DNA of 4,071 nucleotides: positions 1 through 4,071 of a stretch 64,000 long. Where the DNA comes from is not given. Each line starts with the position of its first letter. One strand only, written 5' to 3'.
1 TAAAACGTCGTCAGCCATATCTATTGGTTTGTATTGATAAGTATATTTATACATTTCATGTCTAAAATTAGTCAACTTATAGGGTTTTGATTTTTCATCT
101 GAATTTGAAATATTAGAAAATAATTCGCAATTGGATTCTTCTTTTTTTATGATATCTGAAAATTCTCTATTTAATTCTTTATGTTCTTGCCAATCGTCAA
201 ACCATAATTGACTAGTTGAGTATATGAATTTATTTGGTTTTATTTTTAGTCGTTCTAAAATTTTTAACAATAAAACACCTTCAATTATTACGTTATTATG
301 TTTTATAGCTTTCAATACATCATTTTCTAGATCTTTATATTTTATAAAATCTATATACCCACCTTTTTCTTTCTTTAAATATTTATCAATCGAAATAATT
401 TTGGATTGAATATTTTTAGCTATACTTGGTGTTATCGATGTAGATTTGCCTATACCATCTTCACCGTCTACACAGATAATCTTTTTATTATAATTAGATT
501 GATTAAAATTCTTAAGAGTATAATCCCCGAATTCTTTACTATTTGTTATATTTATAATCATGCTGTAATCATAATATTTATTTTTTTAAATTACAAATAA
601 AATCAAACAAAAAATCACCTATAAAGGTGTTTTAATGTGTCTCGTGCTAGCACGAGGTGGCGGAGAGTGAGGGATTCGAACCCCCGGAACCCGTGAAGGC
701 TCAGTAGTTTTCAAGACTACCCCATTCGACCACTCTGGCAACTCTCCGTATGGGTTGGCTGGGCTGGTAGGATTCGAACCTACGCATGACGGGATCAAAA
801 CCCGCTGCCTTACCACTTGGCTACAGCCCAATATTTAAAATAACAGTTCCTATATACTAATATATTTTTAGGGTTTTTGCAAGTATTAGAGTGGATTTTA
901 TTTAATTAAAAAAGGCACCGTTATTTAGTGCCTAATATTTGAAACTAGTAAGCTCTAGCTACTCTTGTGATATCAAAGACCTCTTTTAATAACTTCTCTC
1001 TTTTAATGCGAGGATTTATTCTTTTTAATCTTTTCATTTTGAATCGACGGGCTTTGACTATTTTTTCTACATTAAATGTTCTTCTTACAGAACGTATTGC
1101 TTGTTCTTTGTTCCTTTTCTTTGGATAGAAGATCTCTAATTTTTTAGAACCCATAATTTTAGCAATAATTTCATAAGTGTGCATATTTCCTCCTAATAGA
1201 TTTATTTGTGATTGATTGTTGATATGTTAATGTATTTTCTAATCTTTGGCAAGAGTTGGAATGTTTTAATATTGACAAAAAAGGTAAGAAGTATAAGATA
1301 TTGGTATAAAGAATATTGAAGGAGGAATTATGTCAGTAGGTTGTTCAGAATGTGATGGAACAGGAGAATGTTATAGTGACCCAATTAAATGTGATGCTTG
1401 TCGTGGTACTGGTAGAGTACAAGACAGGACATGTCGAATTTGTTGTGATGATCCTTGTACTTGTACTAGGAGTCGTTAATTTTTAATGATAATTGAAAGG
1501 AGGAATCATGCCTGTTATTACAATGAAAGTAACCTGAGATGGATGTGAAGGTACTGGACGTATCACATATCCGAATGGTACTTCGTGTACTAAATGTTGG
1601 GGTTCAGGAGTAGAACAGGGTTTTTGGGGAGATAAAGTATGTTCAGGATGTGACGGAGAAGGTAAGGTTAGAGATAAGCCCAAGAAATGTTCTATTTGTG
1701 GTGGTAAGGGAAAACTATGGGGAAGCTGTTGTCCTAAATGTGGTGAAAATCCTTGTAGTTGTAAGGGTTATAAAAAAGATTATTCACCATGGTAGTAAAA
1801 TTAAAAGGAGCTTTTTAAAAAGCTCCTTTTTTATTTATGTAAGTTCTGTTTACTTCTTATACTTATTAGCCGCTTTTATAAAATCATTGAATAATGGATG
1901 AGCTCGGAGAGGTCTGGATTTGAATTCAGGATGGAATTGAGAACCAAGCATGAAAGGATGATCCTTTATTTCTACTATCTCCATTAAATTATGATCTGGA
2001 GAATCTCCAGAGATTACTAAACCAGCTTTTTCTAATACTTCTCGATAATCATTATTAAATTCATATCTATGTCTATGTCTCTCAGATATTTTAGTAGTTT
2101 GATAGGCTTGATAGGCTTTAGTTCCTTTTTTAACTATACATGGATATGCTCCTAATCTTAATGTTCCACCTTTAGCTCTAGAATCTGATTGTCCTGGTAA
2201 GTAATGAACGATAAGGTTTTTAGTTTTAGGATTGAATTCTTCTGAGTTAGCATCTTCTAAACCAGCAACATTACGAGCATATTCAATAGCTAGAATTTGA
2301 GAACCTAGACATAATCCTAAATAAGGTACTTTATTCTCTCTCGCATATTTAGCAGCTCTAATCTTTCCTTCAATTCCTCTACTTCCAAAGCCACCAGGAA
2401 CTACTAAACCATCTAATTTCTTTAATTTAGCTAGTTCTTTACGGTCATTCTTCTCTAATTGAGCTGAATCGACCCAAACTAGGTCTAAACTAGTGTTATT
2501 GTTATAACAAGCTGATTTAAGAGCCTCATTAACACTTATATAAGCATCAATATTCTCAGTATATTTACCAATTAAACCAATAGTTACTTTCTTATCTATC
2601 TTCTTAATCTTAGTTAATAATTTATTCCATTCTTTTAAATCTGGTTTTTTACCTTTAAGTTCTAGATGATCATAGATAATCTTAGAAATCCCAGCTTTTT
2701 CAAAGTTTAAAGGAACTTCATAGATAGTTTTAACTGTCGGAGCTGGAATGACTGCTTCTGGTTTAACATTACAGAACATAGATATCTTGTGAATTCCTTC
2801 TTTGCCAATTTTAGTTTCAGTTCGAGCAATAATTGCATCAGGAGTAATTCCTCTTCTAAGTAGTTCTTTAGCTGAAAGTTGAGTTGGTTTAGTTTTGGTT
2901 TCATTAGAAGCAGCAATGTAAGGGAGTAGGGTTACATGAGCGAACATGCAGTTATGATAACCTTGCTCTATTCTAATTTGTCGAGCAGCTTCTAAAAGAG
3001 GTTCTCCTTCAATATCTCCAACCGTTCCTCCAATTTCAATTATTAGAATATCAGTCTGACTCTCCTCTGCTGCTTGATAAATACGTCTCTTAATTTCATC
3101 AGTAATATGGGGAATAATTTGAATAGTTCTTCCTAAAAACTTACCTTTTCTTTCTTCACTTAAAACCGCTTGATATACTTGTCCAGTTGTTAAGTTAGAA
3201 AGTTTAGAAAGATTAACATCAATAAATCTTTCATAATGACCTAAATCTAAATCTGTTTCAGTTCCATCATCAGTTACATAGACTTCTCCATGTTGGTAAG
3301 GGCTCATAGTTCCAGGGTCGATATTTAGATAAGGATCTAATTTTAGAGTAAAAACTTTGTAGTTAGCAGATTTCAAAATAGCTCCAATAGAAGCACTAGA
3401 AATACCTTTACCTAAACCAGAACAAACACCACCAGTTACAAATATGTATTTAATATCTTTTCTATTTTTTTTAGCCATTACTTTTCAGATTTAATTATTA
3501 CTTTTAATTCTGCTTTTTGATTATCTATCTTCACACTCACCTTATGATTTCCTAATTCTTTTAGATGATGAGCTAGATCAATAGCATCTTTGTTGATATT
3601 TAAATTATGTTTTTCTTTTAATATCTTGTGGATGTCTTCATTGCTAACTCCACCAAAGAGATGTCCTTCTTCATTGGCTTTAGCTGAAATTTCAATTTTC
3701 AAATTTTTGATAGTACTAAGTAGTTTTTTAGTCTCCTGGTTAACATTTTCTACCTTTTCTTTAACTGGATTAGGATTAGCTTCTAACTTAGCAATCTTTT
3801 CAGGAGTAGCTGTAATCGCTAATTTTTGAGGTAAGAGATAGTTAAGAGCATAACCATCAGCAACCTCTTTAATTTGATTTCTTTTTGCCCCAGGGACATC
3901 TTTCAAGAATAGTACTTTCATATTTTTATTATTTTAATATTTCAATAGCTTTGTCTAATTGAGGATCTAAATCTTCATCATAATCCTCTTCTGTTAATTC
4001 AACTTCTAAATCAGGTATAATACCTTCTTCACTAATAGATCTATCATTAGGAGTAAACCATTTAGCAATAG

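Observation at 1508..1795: In-frame UGA exactly at a zinc-finger Cys position in a DnaJ-type CxxCxGxG mini-protein: candidate selenocysteine/recoding site or fresh pseudogene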

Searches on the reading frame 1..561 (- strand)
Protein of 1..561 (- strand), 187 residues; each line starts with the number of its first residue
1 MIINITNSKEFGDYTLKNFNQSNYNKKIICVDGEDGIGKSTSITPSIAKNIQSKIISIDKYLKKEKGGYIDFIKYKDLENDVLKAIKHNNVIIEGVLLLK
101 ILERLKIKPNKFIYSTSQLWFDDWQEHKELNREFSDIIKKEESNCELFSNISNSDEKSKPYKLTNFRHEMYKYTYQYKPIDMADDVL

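Call 9: search_protein_families(library=pfam, max_evalue=1, proteins=[window:1-561:-])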
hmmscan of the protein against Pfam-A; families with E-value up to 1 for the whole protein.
window:1-561:- (187 aa): 2 families
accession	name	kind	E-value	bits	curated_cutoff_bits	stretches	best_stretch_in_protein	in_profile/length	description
PF13173.12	AAA_14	-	0.024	15.1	27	1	26-159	2-105/129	AAA domain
PF13401.12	AAA_22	-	0.13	13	27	1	25-50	4-29/130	AAA domain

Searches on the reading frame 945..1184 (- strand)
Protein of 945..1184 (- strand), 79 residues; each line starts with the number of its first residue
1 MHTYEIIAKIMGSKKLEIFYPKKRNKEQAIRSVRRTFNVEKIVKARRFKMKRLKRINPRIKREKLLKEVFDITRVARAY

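Call 9: search_protein_families(library=pfam, max_evalue=1, proteins=[window:945-1184:-])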
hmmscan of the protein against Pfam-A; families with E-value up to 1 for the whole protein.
window:945-1184:- (79 aa): 0 families

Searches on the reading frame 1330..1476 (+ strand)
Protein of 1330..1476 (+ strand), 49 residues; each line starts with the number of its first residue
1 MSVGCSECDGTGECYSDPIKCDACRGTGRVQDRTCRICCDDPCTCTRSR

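Call 9: search_protein_families(library=pfam, max_evalue=1, proteins=[window:1330-1476:+])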
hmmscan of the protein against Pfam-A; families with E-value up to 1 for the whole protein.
seq(49 aa): 1 family
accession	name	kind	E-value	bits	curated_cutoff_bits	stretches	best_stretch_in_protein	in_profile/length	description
PF00684.25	DnaJ_CXXCXGXG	-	0.19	12.4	32.7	0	5-34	1-31/65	DnaJ central domain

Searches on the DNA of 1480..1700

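Call 33: search_rna_families(source=window, start=1480, end=1700, threshold=evalue, max_evalue=10, show_alignments=3)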
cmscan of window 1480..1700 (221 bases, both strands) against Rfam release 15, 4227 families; matches with E-value up to 10: 1.
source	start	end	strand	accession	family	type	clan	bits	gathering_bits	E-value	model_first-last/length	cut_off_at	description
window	1602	1631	-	RF01151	snoU82P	Gene; snRNA; snoRNA; CD-box;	-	10.8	42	1.5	29-55/55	no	Small nucleolar RNA U82P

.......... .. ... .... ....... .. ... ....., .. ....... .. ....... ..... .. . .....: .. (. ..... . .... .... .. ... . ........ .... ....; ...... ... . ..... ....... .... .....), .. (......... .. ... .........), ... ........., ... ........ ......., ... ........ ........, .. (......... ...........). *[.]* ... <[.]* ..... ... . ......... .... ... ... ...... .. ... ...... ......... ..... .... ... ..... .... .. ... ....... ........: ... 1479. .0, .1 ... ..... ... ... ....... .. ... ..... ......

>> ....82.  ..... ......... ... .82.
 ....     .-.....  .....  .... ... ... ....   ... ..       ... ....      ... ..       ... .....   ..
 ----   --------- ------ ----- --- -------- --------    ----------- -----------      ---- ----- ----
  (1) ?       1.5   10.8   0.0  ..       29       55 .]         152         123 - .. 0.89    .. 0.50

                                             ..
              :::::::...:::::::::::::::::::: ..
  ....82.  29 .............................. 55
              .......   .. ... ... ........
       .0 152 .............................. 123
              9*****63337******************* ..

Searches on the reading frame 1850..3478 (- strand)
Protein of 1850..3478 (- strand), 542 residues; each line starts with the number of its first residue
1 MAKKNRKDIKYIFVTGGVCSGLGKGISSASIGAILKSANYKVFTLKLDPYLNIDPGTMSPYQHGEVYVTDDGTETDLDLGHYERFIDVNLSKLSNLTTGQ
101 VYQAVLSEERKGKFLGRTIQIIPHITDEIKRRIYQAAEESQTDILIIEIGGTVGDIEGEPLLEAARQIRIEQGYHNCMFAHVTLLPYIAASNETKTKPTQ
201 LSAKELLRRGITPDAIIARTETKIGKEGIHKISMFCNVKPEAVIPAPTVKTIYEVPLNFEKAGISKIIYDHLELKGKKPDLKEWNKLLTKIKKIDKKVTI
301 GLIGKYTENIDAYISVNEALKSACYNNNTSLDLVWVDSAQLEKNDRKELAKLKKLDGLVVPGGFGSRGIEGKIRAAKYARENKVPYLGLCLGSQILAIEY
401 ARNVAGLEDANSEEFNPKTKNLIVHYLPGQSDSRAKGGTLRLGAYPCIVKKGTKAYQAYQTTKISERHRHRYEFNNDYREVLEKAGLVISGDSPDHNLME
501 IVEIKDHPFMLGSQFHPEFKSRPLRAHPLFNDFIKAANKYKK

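Call 10: find_encoding_contigs(protein=window:1850-3478:-, flank=10000, max_places=10)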
Protein window:1850-3478:- (542 aa): 24 contigs read that carry it; 2 places shown.
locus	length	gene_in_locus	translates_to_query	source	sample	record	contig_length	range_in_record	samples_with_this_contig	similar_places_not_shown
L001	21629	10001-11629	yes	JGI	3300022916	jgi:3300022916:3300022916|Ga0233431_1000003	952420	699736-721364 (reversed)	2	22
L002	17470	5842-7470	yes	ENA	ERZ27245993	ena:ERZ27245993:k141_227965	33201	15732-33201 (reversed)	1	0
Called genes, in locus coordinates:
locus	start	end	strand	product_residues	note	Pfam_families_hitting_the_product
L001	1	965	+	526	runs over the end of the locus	-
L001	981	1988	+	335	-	PF01073:3Beta_HSD, PF01370:Epimerase, PF02719:Polysacc_synt_2, PF04321:RmlD_sub_bind, PF07993:NAD_binding_4, PF13460:NAD_binding_10, PF16363:GDP_Man_Dehyd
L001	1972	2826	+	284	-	PF01370:Epimerase, PF04321:RmlD_sub_bind, PF16363:GDP_Man_Dehyd, PF07993:NAD_binding_4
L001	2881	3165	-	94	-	-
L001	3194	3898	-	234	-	PF18959:DUF5701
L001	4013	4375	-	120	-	-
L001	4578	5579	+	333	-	PF00483:NTP_transferase, PF12804:NTP_transf_3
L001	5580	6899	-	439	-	PF08308:PEGA (weak), PF23185:CFAP43_N (faint)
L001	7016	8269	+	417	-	PF00275:EPSP_synthase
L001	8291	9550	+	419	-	PF22694:CtpB_N-like, PF00595:PDZ, PF13180:PDZ_2, PF17820:PDZ_6, PF03572:Peptidase_S41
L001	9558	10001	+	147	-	PF01281:Ribosomal_L9_N, PF03948:Ribosomal_L9_C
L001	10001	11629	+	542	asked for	PF06418:CTP_synth_N, PF00117:GATase, PF07722:Peptidase_C26 (faint)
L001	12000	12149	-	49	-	-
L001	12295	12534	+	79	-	-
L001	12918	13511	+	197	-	-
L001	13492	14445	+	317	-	-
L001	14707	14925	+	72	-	-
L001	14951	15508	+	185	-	PF04011:LemA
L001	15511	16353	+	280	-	PF04536:TPM_phosphatase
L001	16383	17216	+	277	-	-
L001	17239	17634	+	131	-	-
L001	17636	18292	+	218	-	PF03009:GDPD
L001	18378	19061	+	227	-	PF12844:HTH_19, PF13560:HTH_31 (weak), PF01381:HTH_3, PF13274:SocA_Panacea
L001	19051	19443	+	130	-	-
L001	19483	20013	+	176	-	PF13302:Acetyltransf_3, PF13420:Acetyltransf_4, PF00583:Acetyltransf_1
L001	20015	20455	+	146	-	PF13302:Acetyltransf_3, PF00583:Acetyltransf_1, PF13673:Acetyltransf_10, PF13508:Acetyltransf_7, PF08445:FR47 (weak)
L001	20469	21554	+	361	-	PF01820:Dala_Dala_lig_N, PF08443:RimK (faint), PF02655:ATP-grasp_3 (weak), PF01071:GARS_A (weak), PF02222:ATP-grasp, PF02786:CPSase_L_D2, PF07478:Dala_Dala_lig_C, PF13535:ATP-grasp_4 (faint)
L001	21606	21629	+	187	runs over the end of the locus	-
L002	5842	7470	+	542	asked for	PF06418:CTP_synth_N, PF00117:GATase, PF07722:Peptidase_C26 (faint)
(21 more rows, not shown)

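Call 24: find_homologous_proteins(query=window:1850-3478:-, max_evalue=1e-100)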
Query window:1850-3478:- (542 aa): 8000 proteins with E <= 1e-100 among 8000 candidates; the best 120 are listed.
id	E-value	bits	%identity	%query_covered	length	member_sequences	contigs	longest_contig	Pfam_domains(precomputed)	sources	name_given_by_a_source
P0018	0.0e+0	1225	100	100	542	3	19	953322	PF07722.20,PF06418.21,PF00117.35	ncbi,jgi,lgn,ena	jgi:CTP synthase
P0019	0.0e+0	1131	92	100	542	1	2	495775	PF07722.20,PF06418.21,PF00117.35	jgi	jgi:CTP synthase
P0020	0.0e+0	1110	89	100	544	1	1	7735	PF07722.20,PF06418.21,PF00117.35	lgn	-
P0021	0.0e+0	1103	89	100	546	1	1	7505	PF07722.20,PF06418.21,PF00117.35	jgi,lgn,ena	-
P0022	0.0e+0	1094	88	100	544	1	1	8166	PF07722.20,PF06418.21,PF00117.35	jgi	jgi:CTP synthase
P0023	0.0e+0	1085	87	99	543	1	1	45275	PF07722.20,PF06418.21,PF00117.35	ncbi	-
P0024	0.0e+0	1070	87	99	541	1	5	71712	PF07722.20,PF06418.21,PF00117.35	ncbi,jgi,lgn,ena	-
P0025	0.0e+0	1064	86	100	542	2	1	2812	PF07722.20,PF06418.21,PF00117.35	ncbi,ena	-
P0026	1.6e-281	953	77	99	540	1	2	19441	PF07722.20,PF06418.21,PF00117.35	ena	-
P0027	4.1e-278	941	77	97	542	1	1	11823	PF07722.20,PF06418.21,PF00117.35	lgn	-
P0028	2.4e-264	896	72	100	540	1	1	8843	PF07722.20,PF06418.21,PF00117.35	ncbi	-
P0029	3.5e-264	895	73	97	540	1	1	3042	PF07722.20,PF06418.21,PF00117.35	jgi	jgi:CTP synthase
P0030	8.5e-264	894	73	100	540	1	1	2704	PF07722.20,PF06418.21,PF00117.35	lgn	-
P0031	1.2e-263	894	74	98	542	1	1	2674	PF07722.20,PF06418.21,PF00117.35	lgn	-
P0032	5.9e-261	885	73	98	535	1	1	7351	PF07722.20,PF06418.21,PF00117.35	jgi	jgi:CTP synthase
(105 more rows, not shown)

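Call 26: find_encoding_contigs(protein=P0019, flank=6000, max_places=3)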
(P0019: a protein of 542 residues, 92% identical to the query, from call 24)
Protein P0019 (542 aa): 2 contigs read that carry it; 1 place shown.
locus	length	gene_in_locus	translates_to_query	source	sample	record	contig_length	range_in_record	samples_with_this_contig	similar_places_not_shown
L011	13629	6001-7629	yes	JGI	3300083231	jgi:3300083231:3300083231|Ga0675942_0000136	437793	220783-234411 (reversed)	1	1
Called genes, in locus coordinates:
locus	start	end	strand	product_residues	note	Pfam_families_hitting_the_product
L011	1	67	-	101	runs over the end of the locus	-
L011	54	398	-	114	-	-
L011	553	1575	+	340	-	PF00483:NTP_transferase, PF12804:NTP_transf_3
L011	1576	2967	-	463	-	PF08308:PEGA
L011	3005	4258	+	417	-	PF00275:EPSP_synthase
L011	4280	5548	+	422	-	PF22694:CtpB_N-like, PF00595:PDZ, PF13180:PDZ_2 (weak), PF17820:PDZ_6, PF03572:Peptidase_S41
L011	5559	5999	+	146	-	PF01281:Ribosomal_L9_N, PF03948:Ribosomal_L9_C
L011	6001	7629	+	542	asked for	PF06418:CTP_synth_N, PF00117:GATase, PF07722:Peptidase_C26 (faint)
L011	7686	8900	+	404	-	PF12704:MacB_PCD, PF02687:FtsX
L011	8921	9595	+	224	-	PF00005:ABC_tran, PF02463:SMC_N (faint), PF13304:AAA_21 (faint)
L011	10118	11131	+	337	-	PF00004:AAA, PF17862:AAA_lid_3 (weak)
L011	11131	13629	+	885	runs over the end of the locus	PF27160:Y4kK_N, PF27210:Y4kK_2nd, PF00082:Peptidase_S8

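Call 27: find_encoding_contigs(protein=P0023, flank=6000, max_places=3)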
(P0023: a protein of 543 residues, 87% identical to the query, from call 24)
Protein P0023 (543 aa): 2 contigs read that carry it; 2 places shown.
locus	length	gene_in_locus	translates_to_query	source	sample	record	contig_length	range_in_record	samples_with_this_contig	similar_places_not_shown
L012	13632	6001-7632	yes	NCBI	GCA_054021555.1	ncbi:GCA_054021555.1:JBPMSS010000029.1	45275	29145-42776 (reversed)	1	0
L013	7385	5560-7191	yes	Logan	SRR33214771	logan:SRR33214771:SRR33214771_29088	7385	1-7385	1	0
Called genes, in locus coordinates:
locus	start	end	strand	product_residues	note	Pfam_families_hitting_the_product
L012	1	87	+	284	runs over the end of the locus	PF01370:Epimerase, PF04321:RmlD_sub_bind, PF07993:NAD_binding_4, PF16363:GDP_Man_Dehyd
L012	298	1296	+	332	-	PF00483:NTP_transferase, PF12804:NTP_transf_3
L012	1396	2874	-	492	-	PF08308:PEGA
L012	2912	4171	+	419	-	PF00275:EPSP_synthase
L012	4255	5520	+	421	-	PF22694:CtpB_N-like, PF00595:PDZ, PF13180:PDZ_2, PF17820:PDZ_6, PF03572:Peptidase_S41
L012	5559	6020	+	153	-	PF01281:Ribosomal_L9_N, PF03948:Ribosomal_L9_C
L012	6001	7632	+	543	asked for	PF06418:CTP_synth_N, PF00117:GATase, PF07722:Peptidase_C26 (weak)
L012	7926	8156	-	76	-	PF02823:ATP-synt_DE_N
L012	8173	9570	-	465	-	PF00006:ATP-synt_ab, PF22919:ATP-synt_VA_C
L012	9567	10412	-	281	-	PF00231:ATP-synt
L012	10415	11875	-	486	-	PF00006:ATP-synt_ab, PF00306:ATP-synt_ab_C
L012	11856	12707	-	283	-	PF00430:ATP-synt_B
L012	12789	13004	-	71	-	PF00137:ATP-synt_C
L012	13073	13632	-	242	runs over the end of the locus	PF00119:ATP-synt_A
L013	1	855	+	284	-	?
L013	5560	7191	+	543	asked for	PF06418:CTP_synth_N, PF00117:GATase, PF07722:Peptidase_C26 (weak)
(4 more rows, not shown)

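Call 28: find_encoding_contigs(protein=P0024, flank=6000, max_places=3)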
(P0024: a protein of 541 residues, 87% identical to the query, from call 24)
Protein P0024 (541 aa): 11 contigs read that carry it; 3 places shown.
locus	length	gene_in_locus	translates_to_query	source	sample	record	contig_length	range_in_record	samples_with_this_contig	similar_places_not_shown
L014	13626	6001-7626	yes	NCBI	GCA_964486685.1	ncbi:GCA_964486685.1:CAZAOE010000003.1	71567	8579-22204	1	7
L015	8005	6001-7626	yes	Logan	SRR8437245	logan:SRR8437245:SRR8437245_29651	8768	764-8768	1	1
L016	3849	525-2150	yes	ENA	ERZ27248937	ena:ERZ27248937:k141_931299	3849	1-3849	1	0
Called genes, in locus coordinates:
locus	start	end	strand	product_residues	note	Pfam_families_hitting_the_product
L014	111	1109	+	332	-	PF00483:NTP_transferase, PF12804:NTP_transf_3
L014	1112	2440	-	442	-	PF08308:PEGA (weak)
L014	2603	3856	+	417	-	PF00275:EPSP_synthase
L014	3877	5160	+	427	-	PF22694:CtpB_N-like, PF00595:PDZ, PF13180:PDZ_2 (faint), PF17820:PDZ_6, PF03572:Peptidase_S41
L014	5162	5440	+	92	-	PF00708:Acylphosphatase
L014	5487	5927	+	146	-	PF01281:Ribosomal_L9_N, PF03948:Ribosomal_L9_C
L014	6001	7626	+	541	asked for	PF06418:CTP_synth_N, PF00117:GATase, PF07722:Peptidase_C26 (faint)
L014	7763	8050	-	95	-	-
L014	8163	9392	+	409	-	-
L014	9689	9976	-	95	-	PF01844:HNH, PF13395:HNH_4 (weak)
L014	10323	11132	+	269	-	PF01555:N6_N4_Mtase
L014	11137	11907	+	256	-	PF22515:DUF6996, PF22518:DUF6997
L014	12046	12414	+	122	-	PF24709:DUF7670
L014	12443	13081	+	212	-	PF01135:PCMT, PF00398:RrnaAD, PF08704:GCD14 (weak), PF01209:Ubie_methyltran (weak), PF13847:Methyltransf_31 (weak), PF13649:Methyltransf_25 (weak)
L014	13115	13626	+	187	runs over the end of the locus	-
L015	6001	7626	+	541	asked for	PF06418:CTP_synth_N, PF00117:GATase, PF07722:Peptidase_C26 (faint)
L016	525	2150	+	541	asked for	PF06418:CTP_synth_N, PF00117:GATase, PF07722:Peptidase_C26 (faint)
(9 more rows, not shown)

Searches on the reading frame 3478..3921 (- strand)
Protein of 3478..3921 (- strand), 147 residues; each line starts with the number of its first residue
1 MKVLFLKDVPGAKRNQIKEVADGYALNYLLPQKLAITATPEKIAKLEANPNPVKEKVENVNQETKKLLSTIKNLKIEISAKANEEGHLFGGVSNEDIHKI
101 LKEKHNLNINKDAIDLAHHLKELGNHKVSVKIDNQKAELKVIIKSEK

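Call 95: list_cluster_members(proteins=[P0018, P0138, window:3478-3921:-])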
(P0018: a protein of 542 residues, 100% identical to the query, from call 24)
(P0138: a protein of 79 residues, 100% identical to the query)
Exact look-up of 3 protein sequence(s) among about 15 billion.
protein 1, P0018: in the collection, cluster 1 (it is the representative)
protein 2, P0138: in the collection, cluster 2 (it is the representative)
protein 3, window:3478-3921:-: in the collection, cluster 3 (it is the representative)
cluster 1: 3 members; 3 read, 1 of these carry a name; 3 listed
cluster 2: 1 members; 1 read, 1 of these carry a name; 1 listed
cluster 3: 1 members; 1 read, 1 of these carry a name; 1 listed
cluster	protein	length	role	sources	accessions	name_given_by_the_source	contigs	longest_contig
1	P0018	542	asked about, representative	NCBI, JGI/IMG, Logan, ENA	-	CTP synthase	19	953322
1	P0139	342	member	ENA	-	-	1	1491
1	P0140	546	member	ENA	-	-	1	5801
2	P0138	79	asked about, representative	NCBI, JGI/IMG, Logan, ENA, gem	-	hypothetical protein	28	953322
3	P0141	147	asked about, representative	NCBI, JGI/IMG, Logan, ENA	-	large subunit ribosomal protein L9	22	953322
